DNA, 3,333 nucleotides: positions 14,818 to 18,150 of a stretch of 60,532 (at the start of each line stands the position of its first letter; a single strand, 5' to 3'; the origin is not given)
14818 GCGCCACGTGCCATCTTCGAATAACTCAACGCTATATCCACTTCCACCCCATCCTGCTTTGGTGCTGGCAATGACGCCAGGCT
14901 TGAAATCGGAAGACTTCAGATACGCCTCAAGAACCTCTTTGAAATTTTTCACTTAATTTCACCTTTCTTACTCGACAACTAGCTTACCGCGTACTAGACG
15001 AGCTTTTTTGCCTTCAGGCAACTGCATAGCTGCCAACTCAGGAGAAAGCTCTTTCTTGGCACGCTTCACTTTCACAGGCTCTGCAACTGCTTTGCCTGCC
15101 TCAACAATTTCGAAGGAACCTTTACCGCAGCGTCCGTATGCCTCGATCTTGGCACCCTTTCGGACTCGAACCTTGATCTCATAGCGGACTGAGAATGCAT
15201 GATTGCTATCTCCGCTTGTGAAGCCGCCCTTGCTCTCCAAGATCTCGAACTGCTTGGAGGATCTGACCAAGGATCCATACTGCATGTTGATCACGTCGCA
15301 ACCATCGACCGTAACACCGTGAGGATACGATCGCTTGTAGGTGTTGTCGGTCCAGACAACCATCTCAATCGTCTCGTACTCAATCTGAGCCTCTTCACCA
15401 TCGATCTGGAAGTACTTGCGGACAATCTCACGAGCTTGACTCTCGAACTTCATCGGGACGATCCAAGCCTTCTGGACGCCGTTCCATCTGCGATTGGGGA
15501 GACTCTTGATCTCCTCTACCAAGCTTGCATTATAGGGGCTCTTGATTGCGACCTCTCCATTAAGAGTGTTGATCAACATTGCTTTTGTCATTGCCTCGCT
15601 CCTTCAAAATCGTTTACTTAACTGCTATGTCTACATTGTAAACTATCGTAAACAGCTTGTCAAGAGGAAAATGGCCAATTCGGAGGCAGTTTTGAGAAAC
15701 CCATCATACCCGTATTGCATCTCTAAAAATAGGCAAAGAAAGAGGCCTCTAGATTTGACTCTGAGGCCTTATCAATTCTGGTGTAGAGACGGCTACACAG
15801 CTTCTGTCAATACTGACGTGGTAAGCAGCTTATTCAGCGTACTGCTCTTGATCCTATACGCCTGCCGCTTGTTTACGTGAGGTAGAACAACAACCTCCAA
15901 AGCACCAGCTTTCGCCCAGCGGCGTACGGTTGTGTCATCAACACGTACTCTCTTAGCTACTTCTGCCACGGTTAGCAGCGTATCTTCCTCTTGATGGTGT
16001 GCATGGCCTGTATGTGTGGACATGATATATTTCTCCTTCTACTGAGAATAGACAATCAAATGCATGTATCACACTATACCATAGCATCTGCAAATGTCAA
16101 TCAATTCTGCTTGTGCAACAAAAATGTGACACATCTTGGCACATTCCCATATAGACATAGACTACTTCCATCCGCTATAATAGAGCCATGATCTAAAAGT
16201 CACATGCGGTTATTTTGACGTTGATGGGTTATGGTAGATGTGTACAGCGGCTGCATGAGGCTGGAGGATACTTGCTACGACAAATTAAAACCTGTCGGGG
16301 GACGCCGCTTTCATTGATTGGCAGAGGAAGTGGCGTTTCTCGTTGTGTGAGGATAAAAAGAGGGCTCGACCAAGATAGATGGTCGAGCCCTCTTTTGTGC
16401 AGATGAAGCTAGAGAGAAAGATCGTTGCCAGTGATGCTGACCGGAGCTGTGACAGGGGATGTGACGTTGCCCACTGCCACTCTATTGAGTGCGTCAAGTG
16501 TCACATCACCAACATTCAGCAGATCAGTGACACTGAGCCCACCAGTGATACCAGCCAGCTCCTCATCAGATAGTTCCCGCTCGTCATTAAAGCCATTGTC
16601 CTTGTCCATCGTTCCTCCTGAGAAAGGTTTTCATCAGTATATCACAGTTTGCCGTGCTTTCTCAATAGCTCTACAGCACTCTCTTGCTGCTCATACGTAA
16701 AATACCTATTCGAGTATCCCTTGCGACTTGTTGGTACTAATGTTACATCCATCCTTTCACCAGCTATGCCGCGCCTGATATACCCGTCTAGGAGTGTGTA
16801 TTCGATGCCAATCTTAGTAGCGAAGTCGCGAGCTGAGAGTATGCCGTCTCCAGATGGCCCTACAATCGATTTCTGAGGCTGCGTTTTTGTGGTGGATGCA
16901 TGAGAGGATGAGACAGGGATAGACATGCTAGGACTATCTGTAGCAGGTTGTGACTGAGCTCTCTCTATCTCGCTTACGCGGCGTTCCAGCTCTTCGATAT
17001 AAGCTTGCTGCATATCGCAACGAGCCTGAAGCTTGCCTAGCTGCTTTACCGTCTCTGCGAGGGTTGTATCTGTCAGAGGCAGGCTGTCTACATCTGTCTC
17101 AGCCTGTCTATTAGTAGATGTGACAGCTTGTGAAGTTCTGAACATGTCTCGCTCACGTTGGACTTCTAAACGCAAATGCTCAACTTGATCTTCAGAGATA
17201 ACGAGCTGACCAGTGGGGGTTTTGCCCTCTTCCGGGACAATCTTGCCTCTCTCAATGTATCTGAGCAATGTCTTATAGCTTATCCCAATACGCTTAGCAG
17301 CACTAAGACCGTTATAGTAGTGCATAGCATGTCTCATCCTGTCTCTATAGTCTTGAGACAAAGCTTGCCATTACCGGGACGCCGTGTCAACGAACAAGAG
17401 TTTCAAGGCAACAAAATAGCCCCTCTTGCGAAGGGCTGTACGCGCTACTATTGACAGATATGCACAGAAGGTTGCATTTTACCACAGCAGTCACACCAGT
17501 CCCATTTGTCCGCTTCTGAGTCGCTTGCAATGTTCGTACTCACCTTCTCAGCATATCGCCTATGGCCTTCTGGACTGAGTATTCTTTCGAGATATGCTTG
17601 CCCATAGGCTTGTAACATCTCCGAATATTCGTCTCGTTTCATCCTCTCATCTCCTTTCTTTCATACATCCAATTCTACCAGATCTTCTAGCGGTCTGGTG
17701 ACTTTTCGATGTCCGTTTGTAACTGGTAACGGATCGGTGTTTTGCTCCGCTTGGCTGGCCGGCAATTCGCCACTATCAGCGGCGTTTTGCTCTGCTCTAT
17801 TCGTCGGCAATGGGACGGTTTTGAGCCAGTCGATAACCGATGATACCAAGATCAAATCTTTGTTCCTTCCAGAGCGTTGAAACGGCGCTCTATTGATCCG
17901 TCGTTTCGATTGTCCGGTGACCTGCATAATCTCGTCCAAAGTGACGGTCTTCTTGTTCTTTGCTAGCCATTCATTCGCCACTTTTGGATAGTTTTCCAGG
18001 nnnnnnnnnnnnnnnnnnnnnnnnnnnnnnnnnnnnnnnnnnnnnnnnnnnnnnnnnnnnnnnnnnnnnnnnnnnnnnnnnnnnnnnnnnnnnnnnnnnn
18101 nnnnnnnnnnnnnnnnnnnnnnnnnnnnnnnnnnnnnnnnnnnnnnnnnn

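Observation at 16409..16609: Phage-encoded peptide with a textbook double-glycine leader but no transporter or modification genes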

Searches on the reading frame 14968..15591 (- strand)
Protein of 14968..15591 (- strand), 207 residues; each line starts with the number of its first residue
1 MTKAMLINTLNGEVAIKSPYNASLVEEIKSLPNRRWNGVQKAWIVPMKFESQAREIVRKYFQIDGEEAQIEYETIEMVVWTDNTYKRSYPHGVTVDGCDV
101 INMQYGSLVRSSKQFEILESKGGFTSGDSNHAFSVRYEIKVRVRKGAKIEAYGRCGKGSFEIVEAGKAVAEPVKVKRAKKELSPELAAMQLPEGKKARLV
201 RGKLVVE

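Call 35: search_protein_families(library=pfam, proteins=[window:14968-15591:-], max_evalue=0.05)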
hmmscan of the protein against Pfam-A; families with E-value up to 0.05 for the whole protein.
window:14968-15591:- (207 aa): 1 family
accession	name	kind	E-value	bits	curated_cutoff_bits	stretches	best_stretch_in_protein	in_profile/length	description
PF07443.18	HARP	-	0.0023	17.9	25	1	16-47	3-34/55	HepA-related protein (HARP)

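Call 36: search_protein_families(library=phrogs, proteins=[window:14968-15591:-], max_evalue=0.01)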
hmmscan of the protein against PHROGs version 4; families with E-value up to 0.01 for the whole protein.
window:14968-15591:- (207 aa): 1 family
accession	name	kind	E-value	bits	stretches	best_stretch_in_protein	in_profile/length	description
phrog_18108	-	unknown function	0.00011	22.4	1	10-78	104-168/290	-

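Call 73: search_protein_families(library=padloc, proteins=[window:14968-15591:-], max_evalue=0.01)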
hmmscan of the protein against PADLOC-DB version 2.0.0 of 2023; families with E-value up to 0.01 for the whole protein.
window:14968-15591:- (207 aa): 0 families

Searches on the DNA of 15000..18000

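Call 59: search_rna_families(source=window, start=15000, end=18000, threshold=evalue, max_evalue=1)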
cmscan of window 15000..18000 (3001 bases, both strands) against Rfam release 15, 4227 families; matches with E-value up to 1: 0.
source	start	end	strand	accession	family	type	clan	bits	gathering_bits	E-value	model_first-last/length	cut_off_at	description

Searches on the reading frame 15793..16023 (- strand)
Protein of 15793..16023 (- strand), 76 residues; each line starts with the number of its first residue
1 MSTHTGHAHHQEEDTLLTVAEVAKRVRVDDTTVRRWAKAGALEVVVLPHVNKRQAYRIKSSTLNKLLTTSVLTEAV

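Call 35: search_protein_families(library=pfam, proteins=[window:15793-16023:-], max_evalue=0.05)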
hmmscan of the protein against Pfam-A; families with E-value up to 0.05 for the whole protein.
window:15793-16023:- (76 aa): 7 families
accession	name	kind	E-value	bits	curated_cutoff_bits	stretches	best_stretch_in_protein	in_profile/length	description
PF12728.13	HTH_17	-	9.6e-10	39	27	1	16-68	1-48/51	Helix-turn-helix domain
PF13542.12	HTH_Tnp_ISL3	-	8.6e-05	22.4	27.4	1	18-38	28-48/51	Helix-turn-helix domain of transposase family ISL3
PF13384.12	HTH_23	-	0.00024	21.2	24.6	1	16-38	17-39/50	Homeodomain-like domain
PF00376.29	MerR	-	0.00052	20.2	28.2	1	18-42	1-25/38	MerR family regulatory protein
PF13551.12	HTH_29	-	0.0012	19.4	28.1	1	15-39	13-35/64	Winged helix-turn helix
PF13411.12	MerR_1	-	0.0051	17.3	21.6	1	18-49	2-31/69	MerR HTH family regulatory protein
PF00568.29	WH1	-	0.015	15.7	22.4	1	22-65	15-58/111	WH1 domain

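Call 36: search_protein_families(library=phrogs, proteins=[window:15793-16023:-], max_evalue=0.01)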
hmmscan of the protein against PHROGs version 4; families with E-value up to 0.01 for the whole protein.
window:15793-16023:- (76 aa): 11 families
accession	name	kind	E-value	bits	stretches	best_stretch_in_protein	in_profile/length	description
phrog_66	-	integration and excision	1.6e-07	32.4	1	8-66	85-139/412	excisionase and transcriptional regulator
phrog_2474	-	transcription regulation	2.8e-06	28.2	1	5-58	37-89/118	MerR-like transcriptional regulator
phrog_57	-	head and packaging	2.5e-05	25.2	1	12-45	8-41/199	terminase small subunit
phrog_10045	-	DNA, RNA and nucleotide metabolism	2.5e-05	25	1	12-42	16-46/74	HTH DNA binding protein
phrog_2907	-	integration and excision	6.4e-05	24.4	1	13-66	3-57/117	excisionase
phrog_1969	-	unknown function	0.00068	20.9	1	10-44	55-89/116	-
phrog_7735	-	integration and excision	0.0049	18.2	1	15-67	4-50/99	excisionase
phrog_8013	-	unknown function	0.0056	17.6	1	17-45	177-205/231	-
phrog_1729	-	unknown function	0.007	17.4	1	17-57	93-131/142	-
phrog_17819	-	unknown function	0.0072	17.1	0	14-39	20-45/60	-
phrog_16129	-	integration and excision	0.0094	16.9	0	13-39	10-36/67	excisionase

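Call 73: search_protein_families(library=padloc, proteins=[window:15793-16023:-], max_evalue=0.01)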
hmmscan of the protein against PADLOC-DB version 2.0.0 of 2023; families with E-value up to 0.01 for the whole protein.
window:15793-16023:- (76 aa): 3 families
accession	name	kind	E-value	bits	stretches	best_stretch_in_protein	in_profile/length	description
PDLC04133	mad1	-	9.4e-07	27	1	16-46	5-35/60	mads_1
PDLC03348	MTase_II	-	0.0038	13.8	1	10-44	4-38/727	Type II methyltransferase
PDLC01857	CARF3--CARF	-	0.0079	13.8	1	16-69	143-194/201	-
